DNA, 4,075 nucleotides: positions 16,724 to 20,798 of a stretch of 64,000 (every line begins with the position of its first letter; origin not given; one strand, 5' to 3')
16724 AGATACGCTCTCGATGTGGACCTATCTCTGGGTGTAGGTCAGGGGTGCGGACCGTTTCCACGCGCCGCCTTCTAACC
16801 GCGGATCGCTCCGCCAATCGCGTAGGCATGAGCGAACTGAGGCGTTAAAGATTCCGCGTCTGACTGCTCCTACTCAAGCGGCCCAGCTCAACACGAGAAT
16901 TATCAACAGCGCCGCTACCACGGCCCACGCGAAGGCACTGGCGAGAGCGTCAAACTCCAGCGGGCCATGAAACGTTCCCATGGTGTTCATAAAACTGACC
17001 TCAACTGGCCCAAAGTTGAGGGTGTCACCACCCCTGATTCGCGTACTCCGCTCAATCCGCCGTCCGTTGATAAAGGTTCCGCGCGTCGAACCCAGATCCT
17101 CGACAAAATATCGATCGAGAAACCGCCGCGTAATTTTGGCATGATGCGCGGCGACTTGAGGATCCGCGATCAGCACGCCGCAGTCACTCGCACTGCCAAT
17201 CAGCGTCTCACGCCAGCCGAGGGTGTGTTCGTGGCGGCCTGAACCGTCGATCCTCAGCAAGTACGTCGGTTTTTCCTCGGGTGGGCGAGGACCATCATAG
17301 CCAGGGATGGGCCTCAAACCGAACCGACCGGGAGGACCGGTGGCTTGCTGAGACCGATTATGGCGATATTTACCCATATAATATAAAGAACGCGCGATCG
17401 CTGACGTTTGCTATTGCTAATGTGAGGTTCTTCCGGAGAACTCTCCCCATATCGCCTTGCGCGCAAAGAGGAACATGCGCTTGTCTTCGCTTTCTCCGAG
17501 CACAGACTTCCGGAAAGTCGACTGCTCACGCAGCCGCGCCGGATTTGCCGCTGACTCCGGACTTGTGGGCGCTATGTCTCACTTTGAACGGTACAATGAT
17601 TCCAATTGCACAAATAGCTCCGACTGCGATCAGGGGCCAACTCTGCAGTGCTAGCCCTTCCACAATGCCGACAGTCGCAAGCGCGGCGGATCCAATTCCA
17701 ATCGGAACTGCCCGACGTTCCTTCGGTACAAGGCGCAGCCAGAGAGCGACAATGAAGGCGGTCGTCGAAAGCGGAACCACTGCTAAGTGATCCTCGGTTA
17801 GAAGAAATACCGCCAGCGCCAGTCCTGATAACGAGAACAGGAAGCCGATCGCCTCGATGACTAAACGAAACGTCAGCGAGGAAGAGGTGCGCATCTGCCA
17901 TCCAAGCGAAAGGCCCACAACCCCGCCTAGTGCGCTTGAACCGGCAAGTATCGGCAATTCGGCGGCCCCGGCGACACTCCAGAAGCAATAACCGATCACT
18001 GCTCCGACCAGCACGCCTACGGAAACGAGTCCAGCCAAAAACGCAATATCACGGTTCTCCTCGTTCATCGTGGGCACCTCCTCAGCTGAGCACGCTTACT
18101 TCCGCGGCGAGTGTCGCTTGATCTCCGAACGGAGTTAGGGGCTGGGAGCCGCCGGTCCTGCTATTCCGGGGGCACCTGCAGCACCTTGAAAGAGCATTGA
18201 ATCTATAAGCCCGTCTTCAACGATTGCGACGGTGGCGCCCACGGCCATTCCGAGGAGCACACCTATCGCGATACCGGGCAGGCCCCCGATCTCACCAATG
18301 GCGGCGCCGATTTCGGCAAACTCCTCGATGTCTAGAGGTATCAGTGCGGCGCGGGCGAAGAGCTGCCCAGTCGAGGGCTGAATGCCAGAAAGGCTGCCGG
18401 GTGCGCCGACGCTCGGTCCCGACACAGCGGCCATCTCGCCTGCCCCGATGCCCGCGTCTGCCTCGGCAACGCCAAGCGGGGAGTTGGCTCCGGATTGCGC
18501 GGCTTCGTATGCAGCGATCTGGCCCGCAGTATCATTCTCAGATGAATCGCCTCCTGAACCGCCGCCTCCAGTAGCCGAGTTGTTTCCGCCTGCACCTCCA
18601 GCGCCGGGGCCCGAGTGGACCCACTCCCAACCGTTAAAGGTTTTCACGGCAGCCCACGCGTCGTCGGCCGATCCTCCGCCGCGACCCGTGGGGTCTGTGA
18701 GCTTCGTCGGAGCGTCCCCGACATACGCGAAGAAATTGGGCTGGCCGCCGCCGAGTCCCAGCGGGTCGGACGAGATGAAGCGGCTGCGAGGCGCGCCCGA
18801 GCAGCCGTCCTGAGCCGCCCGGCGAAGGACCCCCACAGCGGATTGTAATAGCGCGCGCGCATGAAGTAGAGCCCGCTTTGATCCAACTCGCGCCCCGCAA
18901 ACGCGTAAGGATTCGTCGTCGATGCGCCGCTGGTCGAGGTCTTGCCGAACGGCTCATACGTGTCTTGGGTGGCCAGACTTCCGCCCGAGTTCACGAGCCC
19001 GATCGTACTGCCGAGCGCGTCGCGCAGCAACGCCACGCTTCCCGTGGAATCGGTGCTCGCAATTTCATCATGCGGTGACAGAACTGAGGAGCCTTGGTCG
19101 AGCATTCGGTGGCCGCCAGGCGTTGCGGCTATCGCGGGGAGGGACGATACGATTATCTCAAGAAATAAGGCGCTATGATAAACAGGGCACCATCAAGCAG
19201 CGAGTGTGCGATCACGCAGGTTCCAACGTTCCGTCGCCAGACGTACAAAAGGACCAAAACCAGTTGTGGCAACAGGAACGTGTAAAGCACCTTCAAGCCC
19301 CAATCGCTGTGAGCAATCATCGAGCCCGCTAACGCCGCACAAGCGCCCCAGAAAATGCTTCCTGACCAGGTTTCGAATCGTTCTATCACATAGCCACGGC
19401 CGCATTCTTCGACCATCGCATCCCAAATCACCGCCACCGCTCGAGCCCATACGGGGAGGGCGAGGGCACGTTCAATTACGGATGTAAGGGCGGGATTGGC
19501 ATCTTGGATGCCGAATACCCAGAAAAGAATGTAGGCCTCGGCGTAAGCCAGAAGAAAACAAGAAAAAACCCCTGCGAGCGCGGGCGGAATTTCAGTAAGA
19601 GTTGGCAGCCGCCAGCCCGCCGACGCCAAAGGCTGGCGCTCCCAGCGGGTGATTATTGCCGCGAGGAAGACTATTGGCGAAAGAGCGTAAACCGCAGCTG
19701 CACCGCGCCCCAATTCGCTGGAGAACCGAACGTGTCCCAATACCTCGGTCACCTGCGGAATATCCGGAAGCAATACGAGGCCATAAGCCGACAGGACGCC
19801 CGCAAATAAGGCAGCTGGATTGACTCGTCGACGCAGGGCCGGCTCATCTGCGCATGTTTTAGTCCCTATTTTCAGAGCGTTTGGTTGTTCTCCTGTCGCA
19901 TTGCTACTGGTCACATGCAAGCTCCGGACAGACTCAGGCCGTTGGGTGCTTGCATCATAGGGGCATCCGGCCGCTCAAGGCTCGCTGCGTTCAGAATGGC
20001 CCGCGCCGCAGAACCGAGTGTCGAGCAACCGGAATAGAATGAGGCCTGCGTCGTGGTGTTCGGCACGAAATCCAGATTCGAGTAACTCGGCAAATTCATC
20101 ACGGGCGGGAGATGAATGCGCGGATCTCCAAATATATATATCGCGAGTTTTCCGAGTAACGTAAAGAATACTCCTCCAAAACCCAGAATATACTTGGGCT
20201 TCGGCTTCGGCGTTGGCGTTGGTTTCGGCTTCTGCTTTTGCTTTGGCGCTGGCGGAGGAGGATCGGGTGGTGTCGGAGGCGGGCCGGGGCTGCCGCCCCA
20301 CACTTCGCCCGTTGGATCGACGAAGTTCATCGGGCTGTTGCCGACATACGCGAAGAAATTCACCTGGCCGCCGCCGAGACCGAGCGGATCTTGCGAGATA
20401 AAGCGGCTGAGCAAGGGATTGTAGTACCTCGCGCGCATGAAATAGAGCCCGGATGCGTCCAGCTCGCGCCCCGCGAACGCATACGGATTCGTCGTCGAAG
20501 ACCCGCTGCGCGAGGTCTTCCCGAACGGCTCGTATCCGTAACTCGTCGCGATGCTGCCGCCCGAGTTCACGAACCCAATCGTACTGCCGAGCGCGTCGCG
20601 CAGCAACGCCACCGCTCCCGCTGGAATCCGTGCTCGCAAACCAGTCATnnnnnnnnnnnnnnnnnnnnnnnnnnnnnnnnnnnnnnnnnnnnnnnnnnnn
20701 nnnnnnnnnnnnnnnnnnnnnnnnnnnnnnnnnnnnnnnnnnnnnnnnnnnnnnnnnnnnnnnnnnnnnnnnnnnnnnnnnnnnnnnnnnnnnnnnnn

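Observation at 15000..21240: Lower-GC island of orphan rhs toxin tips, immunity genes and an FHA-anchored protein, with no full-length rhs gene beside it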

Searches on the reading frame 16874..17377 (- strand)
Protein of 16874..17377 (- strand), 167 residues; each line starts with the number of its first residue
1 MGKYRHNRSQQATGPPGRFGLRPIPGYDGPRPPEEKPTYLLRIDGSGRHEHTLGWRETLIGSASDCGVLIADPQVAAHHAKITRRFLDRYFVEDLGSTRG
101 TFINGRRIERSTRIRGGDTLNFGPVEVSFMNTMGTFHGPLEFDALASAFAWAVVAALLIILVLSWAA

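Call 3: search_protein_families(library=pfam, proteins=[window:16874-17377:-], max_evalue=0.1)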
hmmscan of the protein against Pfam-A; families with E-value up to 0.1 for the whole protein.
window:16874-17377:- (167 aa): 2 families
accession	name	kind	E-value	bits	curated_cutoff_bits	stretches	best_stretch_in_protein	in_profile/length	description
PF00498.31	FHA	-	1.5e-17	64.2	20.7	1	58-123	1-67/67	FHA domain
PF16697.10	Yop-YscD_cpl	-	6.5e-13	49.2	33.2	1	50-130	11-91/94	Inner membrane component of T3SS, cytoplasmic domain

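Call 6: search_protein_families(library=ncbifam, proteins=[window:16874-17377:-], max_evalue=0.1)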
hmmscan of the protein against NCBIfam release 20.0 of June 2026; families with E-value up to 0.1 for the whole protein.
window:16874-17377:- (167 aa): 6 families
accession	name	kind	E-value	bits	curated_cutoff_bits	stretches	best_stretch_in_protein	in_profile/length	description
NF049868.1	FhaB_Rv0019c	equivalog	9.2e-16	58.3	125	1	34-123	63-152/158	FHA domain-containing protein FhaB/FipA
NF052573.1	HisKinEspAMyxo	equivalog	4.9e-10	38.1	1400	1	53-128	43-117/755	serine histidine kinase EspA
TIGR03354.1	VI_FHA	hypoth_equivalog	1e-08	35.5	120.25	1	50-128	18-100/420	type VI secretion system-associated FHA domain protein TagH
NF033760.1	gliding_GltG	equivalog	4.6e-05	22.2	650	1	70-131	38-98/650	adventurous gliding motility protein GltG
NF041660.2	oxygluDhInhib_OdhI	equivalog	7.5e-05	22.6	200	1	58-131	58-129/130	oxoglutarate dehydrogenase inhibitor Odhl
NF052403.1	ESX1TransRegEspM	equivalog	0.047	12.5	550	1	38-123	11-93/367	ESX-1 type VII secretion system transcriptional regulator EspM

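Call 26: find_homologous_proteins(query=window:16874-17377:-, max_evalue=0.00001)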
Query window:16874-17377:-: 60 candidates shared short words with the query, none scored E <= 0.00001.

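Call 33: search_protein_families(library=padloc, proteins=[window:16874-17377:-], max_evalue=0.01)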
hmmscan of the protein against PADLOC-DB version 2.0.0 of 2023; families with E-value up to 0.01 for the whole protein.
window:16874-17377:- (167 aa): 0 families

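Call 54: search_solved_structures(query=window:16874-17377:-, max_evalue=0.001, show_alignments=4)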
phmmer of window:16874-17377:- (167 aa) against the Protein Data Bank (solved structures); distinct sequences matched with E-value up to 0.001: 8.
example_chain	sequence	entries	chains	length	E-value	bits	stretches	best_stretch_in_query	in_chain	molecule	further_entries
4jon_A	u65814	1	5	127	2.6e-06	30.4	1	46-136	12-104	Centrosomal protein of 170 kDa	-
3gqs_A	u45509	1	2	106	2.8e-05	27.1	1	49-123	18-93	Adenylate cyclase-like protein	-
2jqj_A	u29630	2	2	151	0.0001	25.3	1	55-124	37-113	DNA damage response protein kinase DUN1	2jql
6cah_A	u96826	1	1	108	0.00013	24.9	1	40-131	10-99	ABC transporter ATP-binding/permease protein Rv1747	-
4h87_A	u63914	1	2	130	0.00026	23.9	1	54-124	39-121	Kanadaptin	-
2fez_A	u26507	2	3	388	0.00058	22.8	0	46-138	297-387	Probable regulatory protein embR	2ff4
7awy_A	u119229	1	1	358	0.00077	22.4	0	90-126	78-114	Scone-R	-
2n84_A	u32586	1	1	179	0.00092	22.1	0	59-123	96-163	Uncharacterized protein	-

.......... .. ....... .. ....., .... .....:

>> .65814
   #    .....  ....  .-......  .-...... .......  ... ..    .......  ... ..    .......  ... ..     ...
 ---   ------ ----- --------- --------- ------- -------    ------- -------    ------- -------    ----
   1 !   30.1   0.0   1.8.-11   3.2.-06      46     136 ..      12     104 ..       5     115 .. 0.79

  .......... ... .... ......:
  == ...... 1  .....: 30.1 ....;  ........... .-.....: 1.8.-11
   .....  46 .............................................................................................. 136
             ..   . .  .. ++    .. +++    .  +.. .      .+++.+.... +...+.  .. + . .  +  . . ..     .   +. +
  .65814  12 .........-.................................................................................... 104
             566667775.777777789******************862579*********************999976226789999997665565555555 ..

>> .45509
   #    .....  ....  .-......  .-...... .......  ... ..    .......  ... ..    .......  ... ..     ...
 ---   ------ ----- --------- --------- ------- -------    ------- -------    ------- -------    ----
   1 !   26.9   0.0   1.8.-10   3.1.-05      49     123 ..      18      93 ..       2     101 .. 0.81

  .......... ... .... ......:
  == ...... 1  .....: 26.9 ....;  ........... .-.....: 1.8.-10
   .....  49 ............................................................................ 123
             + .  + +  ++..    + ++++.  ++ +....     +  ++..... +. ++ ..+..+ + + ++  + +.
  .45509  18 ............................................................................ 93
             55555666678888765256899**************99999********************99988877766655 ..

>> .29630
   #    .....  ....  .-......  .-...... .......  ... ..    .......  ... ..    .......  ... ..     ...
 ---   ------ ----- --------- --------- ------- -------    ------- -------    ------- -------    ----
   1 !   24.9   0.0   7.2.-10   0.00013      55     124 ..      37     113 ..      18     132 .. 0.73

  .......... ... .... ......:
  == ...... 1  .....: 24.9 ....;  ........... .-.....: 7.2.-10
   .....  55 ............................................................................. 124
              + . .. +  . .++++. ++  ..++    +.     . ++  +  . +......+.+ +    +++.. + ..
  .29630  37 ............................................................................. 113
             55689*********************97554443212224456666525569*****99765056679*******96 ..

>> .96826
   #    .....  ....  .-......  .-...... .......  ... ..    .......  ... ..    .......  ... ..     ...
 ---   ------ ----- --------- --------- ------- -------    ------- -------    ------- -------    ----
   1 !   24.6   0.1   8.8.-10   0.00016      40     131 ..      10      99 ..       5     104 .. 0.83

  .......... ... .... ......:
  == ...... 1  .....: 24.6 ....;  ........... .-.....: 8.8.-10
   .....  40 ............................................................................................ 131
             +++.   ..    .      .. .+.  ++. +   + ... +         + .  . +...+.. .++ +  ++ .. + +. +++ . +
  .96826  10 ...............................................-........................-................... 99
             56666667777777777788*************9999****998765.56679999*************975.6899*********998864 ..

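Call 96: search_dna_similar(query=window:16874-17377:-, collection=plasmids, mode=protein, max_evalue=0.001, max_rows=12)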
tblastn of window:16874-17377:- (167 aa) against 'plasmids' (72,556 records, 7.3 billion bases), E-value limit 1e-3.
Records with a match: 15; places in all: 16; records where one place covers at least 80% of the query: 0.
Best place of each record, by identity: <60% 15.
By first word of the organism name: Leptolyngbya 4; Acinetobacter 4; Tsukamurella 2; Nonomuraea 1; Deinococcus 1; Nocardia 1; Parabacteroides 1; Phocaeicola 1.
By predicted mobility (MOB-suite, as given by PLSDB): non-mobilizable 12; mobilizable 2; conjugative 1.
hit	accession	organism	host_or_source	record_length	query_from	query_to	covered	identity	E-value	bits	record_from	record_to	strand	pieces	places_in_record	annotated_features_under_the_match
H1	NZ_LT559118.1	Nonomuraea gerenzanensis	-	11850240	44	139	57%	33.3%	1e-4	49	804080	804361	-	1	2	none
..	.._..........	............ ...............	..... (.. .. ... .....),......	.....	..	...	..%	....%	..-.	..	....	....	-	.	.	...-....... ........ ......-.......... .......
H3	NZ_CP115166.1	Deinococcus aquaticus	Freshwater stream system, activated ...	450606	37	131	57%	30.9%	9e-5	49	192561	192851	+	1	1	FHA domain-containing protein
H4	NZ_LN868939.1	Nocardia farcinica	not known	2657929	34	129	57%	29.9%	2e-4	48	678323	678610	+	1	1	none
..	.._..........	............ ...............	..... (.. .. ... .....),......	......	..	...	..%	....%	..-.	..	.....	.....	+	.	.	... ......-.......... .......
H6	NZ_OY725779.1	Parabacteroides distasonis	-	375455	60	127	41%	38.4%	1e-4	49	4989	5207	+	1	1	FHA domain-containing protein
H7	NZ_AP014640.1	Leptolyngbya boryana IAM M-101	-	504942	50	123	44%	35.0%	7e-5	49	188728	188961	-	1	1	FHA domain-containing protein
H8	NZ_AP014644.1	Leptolyngbya boryana dg5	-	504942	50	123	44%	35.0%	7e-5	49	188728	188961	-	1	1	FHA domain-containing protein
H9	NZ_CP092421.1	Leptolyngbya boryana IU 594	-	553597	50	123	44%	35.0%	7e-5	49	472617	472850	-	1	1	FHA domain-containing protein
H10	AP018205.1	Leptolyngbya boryana NIES-2135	-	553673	50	123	44%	35.0%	7e-5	49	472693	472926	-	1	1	hypothetical protein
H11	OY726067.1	Phocaeicola massiliensis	-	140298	60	129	42%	33.3%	7e-4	46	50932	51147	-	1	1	none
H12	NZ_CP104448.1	Acinetobacter baumannii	Homo sapiens,sputum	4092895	56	129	44%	29.7%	1e-4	48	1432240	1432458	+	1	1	none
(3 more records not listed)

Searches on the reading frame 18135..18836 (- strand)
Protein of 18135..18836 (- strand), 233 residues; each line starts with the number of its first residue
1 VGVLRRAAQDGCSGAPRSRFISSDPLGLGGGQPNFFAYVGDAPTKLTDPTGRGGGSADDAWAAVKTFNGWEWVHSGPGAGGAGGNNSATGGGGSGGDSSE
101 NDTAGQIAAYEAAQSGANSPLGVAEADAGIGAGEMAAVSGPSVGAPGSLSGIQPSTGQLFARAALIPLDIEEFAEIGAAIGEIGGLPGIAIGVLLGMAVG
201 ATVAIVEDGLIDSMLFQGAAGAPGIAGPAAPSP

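Call 3: search_protein_families(library=pfam, proteins=[window:18135-18836:-], max_evalue=0.1)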
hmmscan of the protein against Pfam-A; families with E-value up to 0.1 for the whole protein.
window:18135-18836:- (233 aa): 0 families

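Call 6: search_protein_families(library=ncbifam, proteins=[window:18135-18836:-], max_evalue=0.1)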
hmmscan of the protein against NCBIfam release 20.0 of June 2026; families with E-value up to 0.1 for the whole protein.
window:18135-18836:- (233 aa): 1 family
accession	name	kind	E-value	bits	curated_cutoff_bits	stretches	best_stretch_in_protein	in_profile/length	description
TIGR03696.1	Rhs_assc_core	domain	2.6e-06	27.8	32.5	1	18-51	43-75/76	RHS repeat-associated core domain-containing protein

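Call 33: search_protein_families(library=padloc, proteins=[window:18135-18836:-], max_evalue=0.01)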
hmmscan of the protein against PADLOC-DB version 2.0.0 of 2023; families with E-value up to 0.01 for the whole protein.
window:18135-18836:- (233 aa): 0 families

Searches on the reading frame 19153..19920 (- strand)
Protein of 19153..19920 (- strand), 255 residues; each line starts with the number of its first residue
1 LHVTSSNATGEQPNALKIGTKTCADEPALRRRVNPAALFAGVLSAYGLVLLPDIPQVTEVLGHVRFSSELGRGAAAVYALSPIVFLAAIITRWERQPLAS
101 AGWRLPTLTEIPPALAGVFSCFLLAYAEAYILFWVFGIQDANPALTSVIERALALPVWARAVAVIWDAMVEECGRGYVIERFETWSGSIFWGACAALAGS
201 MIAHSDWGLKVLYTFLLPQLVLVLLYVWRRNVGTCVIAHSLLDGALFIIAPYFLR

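Call 3: search_protein_families(library=pfam, proteins=[window:19153-19920:-], max_evalue=0.1)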
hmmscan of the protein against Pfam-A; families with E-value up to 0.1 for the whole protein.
window:19153-19920:- (255 aa): 1 family
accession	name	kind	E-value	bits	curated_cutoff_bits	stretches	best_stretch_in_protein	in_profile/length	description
PF02517.21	Rce1-like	-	4.9e-07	30.4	22.4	1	156-243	4-91/93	Type II CAAX prenyl endopeptidase Rce1-like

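Call 6: search_protein_families(library=ncbifam, proteins=[window:19153-19920:-], max_evalue=0.1)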
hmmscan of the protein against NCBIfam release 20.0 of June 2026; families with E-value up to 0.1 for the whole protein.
window:19153-19920:- (255 aa): 1 family
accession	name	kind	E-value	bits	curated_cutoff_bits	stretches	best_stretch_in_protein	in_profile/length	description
NF046050.1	CPBP_fam_MroQ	equivalog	0.035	13.5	270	0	110-249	81-223/243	intramembrane glutamic endopeptidase MroQ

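Call 33: search_protein_families(library=padloc, proteins=[window:19153-19920:-], max_evalue=0.01)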
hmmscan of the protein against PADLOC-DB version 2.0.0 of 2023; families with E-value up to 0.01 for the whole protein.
window:19153-19920:- (255 aa): 0 families

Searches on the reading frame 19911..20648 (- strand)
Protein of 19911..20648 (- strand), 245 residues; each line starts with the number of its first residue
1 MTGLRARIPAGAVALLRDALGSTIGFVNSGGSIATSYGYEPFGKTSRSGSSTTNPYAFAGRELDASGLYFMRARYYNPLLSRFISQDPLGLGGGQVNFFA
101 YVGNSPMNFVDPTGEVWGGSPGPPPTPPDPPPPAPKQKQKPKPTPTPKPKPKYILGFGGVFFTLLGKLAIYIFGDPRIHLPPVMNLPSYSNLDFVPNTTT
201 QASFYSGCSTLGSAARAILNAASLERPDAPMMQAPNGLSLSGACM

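Call 3: search_protein_families(library=pfam, proteins=[window:19911-20648:-], max_evalue=0.1)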
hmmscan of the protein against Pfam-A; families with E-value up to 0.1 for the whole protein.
window:19911-20648:- (245 aa): 0 families

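Call 6: search_protein_families(library=ncbifam, proteins=[window:19911-20648:-], max_evalue=0.1)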
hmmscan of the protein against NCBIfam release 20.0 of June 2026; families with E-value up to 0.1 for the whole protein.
window:19911-20648:- (245 aa): 2 families
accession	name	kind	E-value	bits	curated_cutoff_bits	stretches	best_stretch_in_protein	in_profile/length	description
TIGR03696.1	Rhs_assc_core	domain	1.2e-24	86.6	32.5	1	39-114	1-75/76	RHS repeat-associated core domain-containing protein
NF041261.1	RHS_core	equivalog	8.5e-11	40.4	2000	1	19-114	1164-1260/1261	RHS element core protein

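Call 33: search_protein_families(library=padloc, proteins=[window:19911-20648:-], max_evalue=0.01)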
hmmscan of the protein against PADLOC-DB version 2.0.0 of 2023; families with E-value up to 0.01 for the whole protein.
window:19911-20648:- (245 aa): 0 families
